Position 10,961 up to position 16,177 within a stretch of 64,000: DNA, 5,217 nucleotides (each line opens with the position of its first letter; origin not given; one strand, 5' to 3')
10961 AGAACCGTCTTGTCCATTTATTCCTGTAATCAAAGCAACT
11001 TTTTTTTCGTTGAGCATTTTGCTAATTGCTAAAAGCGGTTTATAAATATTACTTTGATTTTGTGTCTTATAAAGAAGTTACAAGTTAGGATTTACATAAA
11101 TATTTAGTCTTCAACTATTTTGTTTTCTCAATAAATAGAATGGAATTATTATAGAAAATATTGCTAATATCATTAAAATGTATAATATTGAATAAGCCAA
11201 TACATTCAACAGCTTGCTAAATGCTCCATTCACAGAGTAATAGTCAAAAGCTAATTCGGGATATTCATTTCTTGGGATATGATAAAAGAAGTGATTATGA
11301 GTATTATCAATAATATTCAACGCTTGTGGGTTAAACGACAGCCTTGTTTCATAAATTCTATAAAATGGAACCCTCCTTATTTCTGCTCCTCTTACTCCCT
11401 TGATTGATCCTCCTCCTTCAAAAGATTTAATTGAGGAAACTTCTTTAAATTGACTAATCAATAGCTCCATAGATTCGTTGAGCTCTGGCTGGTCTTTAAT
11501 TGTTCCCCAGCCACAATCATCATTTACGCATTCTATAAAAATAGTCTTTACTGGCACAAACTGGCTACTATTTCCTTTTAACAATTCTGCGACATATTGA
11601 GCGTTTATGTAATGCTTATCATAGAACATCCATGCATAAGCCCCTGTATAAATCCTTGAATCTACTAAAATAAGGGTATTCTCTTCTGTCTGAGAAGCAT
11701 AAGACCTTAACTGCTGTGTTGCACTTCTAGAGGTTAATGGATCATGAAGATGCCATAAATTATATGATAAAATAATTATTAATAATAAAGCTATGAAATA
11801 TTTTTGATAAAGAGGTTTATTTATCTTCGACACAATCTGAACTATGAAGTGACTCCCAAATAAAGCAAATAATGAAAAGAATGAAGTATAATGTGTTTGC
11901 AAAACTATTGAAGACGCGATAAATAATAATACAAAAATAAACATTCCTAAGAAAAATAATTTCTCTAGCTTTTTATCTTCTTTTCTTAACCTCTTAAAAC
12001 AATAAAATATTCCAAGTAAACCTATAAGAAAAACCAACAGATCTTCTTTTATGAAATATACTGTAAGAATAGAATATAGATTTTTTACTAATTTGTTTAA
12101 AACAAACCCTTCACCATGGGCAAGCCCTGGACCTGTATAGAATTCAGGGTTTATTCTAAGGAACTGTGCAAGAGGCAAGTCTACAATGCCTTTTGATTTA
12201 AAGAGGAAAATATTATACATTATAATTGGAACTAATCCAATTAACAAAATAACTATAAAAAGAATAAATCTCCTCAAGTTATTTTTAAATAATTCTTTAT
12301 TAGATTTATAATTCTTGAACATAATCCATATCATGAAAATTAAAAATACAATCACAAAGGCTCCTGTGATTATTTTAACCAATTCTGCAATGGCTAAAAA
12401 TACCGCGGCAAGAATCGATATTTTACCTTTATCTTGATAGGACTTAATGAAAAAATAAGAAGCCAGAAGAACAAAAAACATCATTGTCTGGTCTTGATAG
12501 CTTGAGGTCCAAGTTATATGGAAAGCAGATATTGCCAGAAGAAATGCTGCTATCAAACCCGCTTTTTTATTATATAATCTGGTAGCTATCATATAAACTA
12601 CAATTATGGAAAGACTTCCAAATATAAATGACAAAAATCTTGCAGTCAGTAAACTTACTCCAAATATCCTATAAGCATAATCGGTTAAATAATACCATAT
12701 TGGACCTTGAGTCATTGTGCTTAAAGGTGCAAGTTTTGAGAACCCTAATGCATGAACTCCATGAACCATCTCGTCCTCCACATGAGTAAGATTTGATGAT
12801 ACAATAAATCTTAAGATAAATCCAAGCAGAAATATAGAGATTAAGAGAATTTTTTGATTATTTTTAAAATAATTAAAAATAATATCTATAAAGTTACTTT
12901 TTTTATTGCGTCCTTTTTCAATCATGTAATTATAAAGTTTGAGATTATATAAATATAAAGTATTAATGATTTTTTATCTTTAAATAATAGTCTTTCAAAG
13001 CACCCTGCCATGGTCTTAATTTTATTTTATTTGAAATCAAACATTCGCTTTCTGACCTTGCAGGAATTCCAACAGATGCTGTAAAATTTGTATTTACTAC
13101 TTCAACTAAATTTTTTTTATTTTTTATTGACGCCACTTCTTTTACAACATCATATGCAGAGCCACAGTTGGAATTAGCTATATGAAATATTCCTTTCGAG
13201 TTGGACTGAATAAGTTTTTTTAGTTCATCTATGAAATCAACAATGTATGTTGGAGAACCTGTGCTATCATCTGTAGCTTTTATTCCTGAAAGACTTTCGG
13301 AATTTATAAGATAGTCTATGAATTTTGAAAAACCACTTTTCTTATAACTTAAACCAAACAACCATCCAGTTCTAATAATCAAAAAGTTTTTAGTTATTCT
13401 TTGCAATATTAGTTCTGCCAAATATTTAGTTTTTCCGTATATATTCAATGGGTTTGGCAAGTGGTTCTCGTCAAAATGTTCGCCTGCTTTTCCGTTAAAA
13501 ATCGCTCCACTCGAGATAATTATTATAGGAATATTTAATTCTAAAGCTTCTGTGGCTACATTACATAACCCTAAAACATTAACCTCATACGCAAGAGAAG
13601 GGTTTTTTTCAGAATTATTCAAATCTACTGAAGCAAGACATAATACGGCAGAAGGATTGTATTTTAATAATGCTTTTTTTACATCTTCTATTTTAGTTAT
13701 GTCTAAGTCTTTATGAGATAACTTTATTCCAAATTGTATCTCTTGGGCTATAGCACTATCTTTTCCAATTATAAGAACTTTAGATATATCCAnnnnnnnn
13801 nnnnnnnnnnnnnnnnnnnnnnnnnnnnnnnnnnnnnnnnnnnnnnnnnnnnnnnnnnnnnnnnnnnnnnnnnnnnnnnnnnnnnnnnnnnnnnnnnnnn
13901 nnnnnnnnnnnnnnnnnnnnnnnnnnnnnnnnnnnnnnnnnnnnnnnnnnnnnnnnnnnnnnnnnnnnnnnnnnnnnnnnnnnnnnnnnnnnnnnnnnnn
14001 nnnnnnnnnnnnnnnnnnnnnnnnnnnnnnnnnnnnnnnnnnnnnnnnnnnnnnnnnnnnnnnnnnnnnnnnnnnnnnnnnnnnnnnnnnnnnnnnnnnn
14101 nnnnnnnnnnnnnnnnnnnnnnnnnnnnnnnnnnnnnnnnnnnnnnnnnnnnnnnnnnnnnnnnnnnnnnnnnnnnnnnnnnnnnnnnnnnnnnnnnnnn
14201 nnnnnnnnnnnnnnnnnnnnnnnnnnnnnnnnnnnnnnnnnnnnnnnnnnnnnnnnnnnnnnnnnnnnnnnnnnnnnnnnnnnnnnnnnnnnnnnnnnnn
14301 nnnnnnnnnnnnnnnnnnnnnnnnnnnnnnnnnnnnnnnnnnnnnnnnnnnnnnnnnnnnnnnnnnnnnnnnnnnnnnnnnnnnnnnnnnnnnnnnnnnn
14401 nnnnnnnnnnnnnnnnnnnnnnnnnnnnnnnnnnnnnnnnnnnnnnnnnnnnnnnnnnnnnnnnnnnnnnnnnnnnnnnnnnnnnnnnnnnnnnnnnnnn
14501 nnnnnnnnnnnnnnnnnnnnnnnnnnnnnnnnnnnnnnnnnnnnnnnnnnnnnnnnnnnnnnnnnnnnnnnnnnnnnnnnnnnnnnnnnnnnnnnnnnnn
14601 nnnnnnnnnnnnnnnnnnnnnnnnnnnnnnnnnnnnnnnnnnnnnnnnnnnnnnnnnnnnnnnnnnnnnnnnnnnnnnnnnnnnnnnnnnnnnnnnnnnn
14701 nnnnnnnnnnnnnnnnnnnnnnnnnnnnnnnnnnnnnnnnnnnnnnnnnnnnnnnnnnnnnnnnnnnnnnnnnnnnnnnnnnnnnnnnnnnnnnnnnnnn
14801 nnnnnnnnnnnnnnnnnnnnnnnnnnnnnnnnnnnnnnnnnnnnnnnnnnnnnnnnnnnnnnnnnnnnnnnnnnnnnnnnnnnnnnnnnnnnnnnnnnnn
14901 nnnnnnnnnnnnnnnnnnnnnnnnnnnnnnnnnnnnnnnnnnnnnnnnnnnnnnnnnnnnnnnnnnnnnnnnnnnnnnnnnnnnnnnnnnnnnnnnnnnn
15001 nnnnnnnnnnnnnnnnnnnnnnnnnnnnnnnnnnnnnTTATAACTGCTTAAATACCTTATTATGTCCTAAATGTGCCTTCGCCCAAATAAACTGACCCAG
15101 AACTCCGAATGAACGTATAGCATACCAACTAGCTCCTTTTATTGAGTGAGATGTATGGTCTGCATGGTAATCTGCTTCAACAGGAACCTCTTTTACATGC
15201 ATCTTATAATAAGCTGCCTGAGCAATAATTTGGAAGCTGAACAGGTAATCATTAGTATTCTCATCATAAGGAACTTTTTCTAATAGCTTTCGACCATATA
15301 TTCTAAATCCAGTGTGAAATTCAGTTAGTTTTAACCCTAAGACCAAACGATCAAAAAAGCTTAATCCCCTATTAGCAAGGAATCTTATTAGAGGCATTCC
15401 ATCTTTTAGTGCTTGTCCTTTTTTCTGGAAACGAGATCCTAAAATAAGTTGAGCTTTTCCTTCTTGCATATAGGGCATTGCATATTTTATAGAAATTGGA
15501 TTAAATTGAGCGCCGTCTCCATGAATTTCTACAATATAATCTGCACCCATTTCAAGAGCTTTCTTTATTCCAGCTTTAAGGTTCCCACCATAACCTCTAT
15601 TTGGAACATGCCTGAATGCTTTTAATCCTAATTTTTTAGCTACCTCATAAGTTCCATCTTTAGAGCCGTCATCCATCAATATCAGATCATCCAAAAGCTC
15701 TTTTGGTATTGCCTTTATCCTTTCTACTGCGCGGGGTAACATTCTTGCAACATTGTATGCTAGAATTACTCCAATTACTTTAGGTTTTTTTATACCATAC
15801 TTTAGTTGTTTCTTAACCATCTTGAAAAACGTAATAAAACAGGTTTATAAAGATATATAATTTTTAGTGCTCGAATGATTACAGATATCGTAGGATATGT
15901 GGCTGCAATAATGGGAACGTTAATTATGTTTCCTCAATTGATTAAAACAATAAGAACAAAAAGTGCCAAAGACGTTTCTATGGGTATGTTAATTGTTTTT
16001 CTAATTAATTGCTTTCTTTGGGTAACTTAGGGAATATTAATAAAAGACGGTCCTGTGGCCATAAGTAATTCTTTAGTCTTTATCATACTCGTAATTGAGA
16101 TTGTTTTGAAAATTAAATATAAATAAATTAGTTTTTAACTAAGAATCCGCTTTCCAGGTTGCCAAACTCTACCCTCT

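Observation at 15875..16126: SemiSWEET sugar transporter gene with an in-frame TAG exactly at the conserved Tyr codon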

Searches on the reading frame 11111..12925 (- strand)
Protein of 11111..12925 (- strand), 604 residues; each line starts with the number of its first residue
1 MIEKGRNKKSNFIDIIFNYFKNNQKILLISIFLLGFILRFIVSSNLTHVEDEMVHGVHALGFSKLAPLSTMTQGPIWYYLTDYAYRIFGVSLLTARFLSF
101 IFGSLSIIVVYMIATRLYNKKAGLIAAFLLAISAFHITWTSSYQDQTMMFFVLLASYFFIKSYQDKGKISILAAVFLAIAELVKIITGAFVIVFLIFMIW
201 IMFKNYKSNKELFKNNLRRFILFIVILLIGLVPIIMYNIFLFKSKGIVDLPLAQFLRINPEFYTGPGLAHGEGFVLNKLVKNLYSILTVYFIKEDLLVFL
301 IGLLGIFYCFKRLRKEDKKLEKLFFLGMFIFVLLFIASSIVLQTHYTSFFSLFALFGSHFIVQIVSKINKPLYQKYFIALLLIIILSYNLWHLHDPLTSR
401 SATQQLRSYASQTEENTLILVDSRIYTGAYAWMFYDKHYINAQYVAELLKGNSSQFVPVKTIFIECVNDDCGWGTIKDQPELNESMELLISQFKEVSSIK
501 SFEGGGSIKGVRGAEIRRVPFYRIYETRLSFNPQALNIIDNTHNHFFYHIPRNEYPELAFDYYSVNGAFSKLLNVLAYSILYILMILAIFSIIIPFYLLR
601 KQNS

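Call 63: search_protein_families(library=pfam, proteins=[window:11111-12925:-], max_evalue=0.00001)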
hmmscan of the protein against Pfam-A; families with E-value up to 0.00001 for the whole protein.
window:11111-12925:- (604 aa): 2 families
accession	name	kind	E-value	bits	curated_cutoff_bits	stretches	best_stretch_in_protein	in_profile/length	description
PF13231.12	PMT_2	-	1.6e-15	58.1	26.1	1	74-204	3-134/160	Dolichyl-phosphate-mannose-protein mannosyltransferase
PF02366.24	PMT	-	3.7e-10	40.2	22.7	1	76-238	64-234/245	Dolichyl-phosphate-mannose-protein mannosyltransferase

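Call 66: search_protein_families(library=ncbifam, proteins=[window:11111-12925:-], max_evalue=0.001)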
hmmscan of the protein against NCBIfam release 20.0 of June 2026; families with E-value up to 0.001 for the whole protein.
window:11111-12925:- (604 aa): 1 family
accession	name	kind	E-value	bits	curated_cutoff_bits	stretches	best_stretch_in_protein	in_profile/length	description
TIGR03663.1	TIGR03663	subfamily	8.9e-11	41.4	126.25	1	26-329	2-302/435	flippase activity-associated protein Agl23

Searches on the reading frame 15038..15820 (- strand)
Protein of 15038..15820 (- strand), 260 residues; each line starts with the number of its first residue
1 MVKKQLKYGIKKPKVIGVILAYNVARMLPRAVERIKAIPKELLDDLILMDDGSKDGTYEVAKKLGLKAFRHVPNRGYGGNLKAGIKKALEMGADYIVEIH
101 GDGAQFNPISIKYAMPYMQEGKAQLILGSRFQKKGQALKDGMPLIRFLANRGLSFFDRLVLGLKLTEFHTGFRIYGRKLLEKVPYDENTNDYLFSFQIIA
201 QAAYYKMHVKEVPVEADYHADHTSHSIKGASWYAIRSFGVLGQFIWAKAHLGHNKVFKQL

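Call 8: search_protein_families(library=pfam, proteins=[window:15038-15820:-], max_evalue=0.01)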
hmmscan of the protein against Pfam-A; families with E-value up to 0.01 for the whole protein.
window:15038-15820:- (260 aa): 1 family
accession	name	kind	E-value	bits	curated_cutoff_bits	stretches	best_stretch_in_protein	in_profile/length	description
PF00535.33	Glycos_transf_2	-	6.1e-19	69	23.3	1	18-183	3-167/168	Glycosyl transferase family 2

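Call 9: find_encoding_contigs(protein=window:15038-15820:-, flank=3000, max_places=8)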
Protein window:15038-15820:- (260 aa): 15 contigs read that carry it; 5 places shown.
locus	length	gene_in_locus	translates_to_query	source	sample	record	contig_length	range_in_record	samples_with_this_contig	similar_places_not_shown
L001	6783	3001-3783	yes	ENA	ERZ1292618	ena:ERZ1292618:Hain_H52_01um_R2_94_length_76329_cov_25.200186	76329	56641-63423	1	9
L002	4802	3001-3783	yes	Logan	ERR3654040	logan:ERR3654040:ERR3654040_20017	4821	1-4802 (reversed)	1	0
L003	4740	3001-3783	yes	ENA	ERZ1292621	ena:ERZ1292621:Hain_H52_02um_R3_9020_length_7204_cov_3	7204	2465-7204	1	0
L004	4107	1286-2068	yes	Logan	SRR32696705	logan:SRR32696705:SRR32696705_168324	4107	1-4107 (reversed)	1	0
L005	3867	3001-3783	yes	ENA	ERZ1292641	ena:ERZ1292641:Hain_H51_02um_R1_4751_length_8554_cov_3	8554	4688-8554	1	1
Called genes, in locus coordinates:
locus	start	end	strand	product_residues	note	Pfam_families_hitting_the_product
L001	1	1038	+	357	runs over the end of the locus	PF01073:3Beta_HSD, PF01370:Epimerase, PF02719:Polysacc_synt_2, PF04321:RmlD_sub_bind, PF05368:NmrA, PF16363:GDP_Man_Dehyd, PF13460:NAD_binding_10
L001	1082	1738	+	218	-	PF02698:DUF218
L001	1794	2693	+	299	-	-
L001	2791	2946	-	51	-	PF04193:PQ-loop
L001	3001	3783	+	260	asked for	PF00535:Glycos_transf_2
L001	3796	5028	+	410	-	PF08421:Methyltransf_13, PF13489:Methyltransf_23, PF08241:Methyltransf_11 (weak), PF08242:Methyltransf_12, PF13649:Methyltransf_25 (weak), PF08484:Methyltransf_14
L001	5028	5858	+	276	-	PF01073:3Beta_HSD (weak), PF01370:Epimerase, PF02719:Polysacc_synt_2 (faint), PF04321:RmlD_sub_bind, PF16363:GDP_Man_Dehyd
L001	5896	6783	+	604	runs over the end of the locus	PF02366:PMT, PF13231:PMT_2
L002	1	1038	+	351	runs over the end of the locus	?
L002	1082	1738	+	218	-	PF02698:DUF218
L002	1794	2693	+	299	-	-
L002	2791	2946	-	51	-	PF04193:PQ-loop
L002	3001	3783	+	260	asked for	PF00535:Glycos_transf_2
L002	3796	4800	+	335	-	?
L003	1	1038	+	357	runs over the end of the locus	PF01073:3Beta_HSD, PF01370:Epimerase, PF02719:Polysacc_synt_2, PF04321:RmlD_sub_bind, PF05368:NmrA, PF16363:GDP_Man_Dehyd, PF13460:NAD_binding_10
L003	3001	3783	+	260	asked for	PF00535:Glycos_transf_2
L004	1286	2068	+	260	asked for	PF00535:Glycos_transf_2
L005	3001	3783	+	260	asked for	PF00535:Glycos_transf_2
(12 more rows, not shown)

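Call 66: search_protein_families(library=ncbifam, proteins=[window:15038-15820:-], max_evalue=0.001)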
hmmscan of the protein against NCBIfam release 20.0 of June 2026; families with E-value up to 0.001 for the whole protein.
window:15038-15820:- (260 aa): 5 families
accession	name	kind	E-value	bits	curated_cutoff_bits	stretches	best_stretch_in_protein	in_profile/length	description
NF058614.1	PPMAGASynPpgS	equivalog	4.4e-17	62.3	370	1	18-220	5-200/226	polyprenyl-phospho-N-acetylgalactosaminyl synthase PpgS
NF041391.1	DPhHxTase_Halo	equivalog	2.3e-11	43.1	375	1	23-221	5-188/213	dolichyl-phosphate hexose transferase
TIGR04182.1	glyco_TIGR04182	equivalog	1.1e-09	38.2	325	1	35-222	19-196/293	S-layer glycoprotein N-glycosyltransferase AglJ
TIGR04283.1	glyco_like_mftF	equivalog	9.2e-07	28.7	182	1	18-103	4-83/221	TIGR04283 family arsenosugar biosynthesis glycosyltransferase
NF010496.0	PRK13915.1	equivalog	0.00039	19.6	262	1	14-68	32-88/307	glucosyl-3-phosphoglycerate synthase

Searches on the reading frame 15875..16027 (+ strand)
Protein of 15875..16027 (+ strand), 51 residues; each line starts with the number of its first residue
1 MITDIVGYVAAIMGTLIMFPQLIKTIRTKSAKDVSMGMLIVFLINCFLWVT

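Call 10: find_encoding_contigs(protein=window:15875-16027:+, flank=3000, max_places=8)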
Protein seq(51 aa) (51 aa): 21 contigs read that carry it; 8 places shown.
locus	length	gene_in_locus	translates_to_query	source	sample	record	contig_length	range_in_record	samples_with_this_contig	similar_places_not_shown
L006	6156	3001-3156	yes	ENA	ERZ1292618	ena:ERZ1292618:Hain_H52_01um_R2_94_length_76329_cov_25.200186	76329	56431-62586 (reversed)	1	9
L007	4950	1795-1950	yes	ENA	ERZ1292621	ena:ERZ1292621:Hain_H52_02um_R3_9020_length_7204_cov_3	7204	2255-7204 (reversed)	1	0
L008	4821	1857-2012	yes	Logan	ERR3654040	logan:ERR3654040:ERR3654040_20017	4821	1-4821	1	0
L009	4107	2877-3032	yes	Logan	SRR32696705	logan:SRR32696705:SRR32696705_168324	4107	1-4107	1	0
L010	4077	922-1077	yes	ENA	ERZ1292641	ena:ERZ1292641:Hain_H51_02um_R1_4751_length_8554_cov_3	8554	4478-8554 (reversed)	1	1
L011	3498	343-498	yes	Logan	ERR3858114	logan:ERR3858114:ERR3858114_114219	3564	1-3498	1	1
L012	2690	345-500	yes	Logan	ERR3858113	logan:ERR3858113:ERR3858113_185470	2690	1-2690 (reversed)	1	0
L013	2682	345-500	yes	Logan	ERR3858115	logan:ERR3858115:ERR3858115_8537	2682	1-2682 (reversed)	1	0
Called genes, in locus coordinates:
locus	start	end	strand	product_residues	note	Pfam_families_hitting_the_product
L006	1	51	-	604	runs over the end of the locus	PF02366:PMT, PF13231:PMT_2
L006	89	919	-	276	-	PF01073:3Beta_HSD (weak), PF01370:Epimerase, PF02719:Polysacc_synt_2 (faint), PF04321:RmlD_sub_bind, PF16363:GDP_Man_Dehyd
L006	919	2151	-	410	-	PF08421:Methyltransf_13, PF13489:Methyltransf_23, PF08241:Methyltransf_11 (weak), PF08242:Methyltransf_12, PF13649:Methyltransf_25 (weak), PF08484:Methyltransf_14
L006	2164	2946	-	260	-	PF00535:Glycos_transf_2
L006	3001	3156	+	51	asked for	PF04193:PQ-loop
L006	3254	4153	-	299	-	-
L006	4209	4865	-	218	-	PF02698:DUF218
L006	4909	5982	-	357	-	PF01073:3Beta_HSD, PF01370:Epimerase, PF02719:Polysacc_synt_2, PF04321:RmlD_sub_bind, PF05368:NmrA, PF16363:GDP_Man_Dehyd, PF13460:NAD_binding_10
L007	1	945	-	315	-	?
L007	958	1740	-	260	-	PF00535:Glycos_transf_2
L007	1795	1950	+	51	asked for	PF04193:PQ-loop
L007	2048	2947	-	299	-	-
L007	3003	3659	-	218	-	PF02698:DUF218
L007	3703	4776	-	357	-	PF01073:3Beta_HSD, PF01370:Epimerase, PF02719:Polysacc_synt_2, PF04321:RmlD_sub_bind, PF05368:NmrA, PF16363:GDP_Man_Dehyd, PF13460:NAD_binding_10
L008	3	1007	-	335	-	?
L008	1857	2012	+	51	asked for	PF04193:PQ-loop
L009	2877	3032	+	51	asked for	PF04193:PQ-loop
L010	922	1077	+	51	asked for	PF04193:PQ-loop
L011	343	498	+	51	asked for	PF04193:PQ-loop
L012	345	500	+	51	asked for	PF04193:PQ-loop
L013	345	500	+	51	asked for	PF04193:PQ-loop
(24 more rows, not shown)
